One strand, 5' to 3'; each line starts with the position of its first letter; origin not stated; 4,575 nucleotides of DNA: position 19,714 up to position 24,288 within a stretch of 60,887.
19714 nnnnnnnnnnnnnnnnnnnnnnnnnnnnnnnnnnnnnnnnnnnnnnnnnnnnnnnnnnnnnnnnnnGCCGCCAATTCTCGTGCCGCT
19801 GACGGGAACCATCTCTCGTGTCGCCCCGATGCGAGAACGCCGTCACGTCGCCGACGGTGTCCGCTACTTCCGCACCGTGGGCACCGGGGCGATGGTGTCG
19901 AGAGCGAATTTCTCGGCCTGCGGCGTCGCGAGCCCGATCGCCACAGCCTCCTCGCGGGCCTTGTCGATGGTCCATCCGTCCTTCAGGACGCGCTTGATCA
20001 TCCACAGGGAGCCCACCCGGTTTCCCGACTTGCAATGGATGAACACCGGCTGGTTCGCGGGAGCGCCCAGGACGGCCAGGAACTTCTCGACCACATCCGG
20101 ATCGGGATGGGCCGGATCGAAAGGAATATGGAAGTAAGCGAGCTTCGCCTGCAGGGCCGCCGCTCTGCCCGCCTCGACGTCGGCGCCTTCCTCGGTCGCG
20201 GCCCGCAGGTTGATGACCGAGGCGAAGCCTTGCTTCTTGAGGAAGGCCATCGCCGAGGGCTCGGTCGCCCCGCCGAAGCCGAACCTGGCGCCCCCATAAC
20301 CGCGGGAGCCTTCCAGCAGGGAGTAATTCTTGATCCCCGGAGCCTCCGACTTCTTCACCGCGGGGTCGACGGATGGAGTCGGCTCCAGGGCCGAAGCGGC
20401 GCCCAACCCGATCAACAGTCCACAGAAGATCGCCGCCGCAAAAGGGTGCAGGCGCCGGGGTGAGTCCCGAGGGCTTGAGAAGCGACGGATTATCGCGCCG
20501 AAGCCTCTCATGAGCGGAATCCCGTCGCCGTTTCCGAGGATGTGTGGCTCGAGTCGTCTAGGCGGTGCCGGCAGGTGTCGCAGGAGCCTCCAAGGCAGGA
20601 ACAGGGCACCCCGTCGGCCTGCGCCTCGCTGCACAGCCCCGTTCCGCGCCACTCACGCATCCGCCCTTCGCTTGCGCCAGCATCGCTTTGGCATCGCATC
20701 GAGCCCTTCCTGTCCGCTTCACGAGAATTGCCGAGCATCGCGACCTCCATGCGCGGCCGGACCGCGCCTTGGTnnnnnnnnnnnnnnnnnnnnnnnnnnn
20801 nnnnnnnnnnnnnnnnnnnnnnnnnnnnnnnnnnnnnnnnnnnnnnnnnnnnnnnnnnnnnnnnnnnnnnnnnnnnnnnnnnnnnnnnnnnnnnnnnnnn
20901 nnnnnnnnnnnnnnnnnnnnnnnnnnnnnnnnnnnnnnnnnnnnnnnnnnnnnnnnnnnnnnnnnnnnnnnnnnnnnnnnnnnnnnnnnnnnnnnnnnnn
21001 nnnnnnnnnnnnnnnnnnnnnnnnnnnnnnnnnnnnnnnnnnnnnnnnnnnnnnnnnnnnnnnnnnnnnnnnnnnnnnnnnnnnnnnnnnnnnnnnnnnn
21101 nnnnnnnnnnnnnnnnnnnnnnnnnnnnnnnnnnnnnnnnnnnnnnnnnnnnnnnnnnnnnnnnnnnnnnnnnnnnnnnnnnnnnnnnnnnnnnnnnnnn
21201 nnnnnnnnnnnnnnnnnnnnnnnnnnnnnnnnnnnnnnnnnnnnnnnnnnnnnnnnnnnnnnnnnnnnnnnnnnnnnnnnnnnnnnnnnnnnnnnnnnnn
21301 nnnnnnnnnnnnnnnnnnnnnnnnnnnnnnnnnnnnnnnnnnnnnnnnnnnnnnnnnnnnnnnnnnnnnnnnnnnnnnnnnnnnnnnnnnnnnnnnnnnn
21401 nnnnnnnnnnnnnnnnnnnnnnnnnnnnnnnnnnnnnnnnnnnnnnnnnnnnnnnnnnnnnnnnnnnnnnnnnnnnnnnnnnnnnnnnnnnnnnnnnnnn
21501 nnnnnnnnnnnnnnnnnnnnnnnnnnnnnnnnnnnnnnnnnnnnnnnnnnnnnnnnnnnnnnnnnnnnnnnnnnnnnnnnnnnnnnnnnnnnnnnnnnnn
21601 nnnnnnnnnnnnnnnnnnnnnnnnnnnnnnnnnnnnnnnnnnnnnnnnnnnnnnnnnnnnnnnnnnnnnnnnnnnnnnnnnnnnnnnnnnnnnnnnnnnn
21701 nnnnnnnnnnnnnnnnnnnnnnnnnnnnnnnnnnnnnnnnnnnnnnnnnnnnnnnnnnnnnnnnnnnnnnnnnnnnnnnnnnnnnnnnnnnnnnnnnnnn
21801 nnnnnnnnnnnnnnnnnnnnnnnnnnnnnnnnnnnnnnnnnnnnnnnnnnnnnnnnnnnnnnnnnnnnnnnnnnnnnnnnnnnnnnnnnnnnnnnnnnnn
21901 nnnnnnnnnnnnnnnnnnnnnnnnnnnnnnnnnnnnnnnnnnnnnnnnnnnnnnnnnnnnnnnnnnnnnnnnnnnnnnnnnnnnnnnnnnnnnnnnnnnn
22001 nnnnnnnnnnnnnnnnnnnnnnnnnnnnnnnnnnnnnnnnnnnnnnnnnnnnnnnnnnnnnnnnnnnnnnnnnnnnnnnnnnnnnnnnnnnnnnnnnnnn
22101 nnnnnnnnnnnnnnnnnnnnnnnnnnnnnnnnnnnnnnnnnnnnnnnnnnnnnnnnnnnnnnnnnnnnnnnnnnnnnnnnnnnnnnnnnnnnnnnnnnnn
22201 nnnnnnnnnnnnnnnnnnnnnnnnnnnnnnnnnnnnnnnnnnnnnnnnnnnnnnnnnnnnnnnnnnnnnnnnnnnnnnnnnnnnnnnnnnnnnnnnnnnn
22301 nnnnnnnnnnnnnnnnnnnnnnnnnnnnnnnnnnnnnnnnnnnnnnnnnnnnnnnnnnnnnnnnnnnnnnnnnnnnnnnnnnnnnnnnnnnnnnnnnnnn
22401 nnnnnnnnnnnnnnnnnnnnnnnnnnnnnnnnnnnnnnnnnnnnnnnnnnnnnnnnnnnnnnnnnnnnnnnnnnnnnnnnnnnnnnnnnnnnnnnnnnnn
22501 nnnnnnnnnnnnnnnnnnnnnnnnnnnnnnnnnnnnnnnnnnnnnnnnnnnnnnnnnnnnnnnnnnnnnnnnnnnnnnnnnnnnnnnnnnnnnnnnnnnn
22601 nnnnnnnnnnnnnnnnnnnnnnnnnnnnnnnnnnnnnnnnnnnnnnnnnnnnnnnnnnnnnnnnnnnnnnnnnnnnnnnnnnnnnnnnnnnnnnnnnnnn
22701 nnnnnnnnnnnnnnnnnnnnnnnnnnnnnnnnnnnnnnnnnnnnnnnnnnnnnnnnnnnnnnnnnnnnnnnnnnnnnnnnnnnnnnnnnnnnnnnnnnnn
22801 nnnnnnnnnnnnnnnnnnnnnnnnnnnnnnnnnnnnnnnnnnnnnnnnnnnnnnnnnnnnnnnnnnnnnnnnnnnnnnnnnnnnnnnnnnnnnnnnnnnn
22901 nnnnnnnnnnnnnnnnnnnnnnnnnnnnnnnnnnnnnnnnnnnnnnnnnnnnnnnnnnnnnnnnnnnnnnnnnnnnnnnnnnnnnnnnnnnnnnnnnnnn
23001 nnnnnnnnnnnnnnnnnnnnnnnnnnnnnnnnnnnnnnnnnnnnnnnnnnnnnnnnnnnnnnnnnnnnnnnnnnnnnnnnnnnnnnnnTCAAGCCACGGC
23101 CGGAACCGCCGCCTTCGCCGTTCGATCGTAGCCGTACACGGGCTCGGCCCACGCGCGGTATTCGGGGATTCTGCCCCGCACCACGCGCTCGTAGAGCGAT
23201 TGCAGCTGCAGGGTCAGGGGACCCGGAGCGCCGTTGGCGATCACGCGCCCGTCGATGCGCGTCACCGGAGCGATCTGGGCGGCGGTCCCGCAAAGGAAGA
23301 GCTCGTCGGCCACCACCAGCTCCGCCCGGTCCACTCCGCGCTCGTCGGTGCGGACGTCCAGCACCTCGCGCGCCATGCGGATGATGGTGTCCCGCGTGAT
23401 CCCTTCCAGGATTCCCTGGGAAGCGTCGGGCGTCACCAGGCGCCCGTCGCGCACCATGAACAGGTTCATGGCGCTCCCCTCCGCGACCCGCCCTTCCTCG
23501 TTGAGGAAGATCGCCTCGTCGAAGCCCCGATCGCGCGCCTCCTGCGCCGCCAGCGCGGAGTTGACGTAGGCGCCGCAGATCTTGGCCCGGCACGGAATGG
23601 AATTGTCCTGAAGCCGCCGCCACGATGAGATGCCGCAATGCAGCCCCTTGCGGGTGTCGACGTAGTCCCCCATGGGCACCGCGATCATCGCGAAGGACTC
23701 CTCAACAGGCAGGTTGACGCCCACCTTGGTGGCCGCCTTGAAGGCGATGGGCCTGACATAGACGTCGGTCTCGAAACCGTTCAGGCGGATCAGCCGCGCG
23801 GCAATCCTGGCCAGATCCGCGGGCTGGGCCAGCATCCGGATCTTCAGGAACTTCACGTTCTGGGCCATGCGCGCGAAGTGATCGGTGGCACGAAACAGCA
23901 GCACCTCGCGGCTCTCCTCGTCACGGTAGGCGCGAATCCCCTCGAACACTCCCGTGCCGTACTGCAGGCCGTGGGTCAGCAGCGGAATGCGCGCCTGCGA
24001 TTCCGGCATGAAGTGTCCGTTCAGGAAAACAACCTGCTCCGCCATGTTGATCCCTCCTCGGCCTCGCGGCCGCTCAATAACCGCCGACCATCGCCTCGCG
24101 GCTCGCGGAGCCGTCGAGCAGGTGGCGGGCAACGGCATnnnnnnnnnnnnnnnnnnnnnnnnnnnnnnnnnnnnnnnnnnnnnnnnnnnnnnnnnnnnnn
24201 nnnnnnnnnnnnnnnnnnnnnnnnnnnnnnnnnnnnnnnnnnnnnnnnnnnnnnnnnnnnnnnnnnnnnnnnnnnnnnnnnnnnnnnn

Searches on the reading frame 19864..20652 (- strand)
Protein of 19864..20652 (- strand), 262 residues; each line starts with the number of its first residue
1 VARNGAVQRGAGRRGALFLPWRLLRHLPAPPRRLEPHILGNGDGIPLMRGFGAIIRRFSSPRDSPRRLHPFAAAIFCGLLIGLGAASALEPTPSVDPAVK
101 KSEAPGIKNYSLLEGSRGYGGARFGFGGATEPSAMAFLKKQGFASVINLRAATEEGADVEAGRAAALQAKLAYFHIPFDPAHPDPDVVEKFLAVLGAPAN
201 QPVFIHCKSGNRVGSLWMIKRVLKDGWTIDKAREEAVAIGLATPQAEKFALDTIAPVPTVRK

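Call 52: search_protein_families(library=pfam, proteins=[window:19864-20652:-], max_evalue=0.001)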
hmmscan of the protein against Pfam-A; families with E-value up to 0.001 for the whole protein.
window:19864-20652:- (262 aa): 3 families
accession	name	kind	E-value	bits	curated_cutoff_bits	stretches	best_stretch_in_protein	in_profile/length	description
PF04273.18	BLH_phosphatase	-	4.3e-14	53.2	26.1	1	131-221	16-107/110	Beta-lactamase hydrolase-like protein, phosphatase-like domain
PF22741.1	PTP-NADK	-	1.6e-11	44.3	27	1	123-216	29-124/163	DSP-PTPase phosphatase fused to NAD+ Kinase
PF22785.1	Tc-R-P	-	0.00045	21.2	27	1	134-212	15-92/106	Polymorphic toxin system, DSP-PTPase phosphatase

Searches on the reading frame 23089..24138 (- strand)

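Call 31: search_protein_families(library=pfam, proteins=[window:23089-24138:-], max_evalue=0.001)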
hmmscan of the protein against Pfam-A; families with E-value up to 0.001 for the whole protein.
window:23089-24138:- (349 aa): 1 family
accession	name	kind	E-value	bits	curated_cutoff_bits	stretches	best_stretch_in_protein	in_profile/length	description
PF01063.24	Aminotran_4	-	4.4e-46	157.9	28.5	1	63-295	1-223/223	Amino-transferase class IV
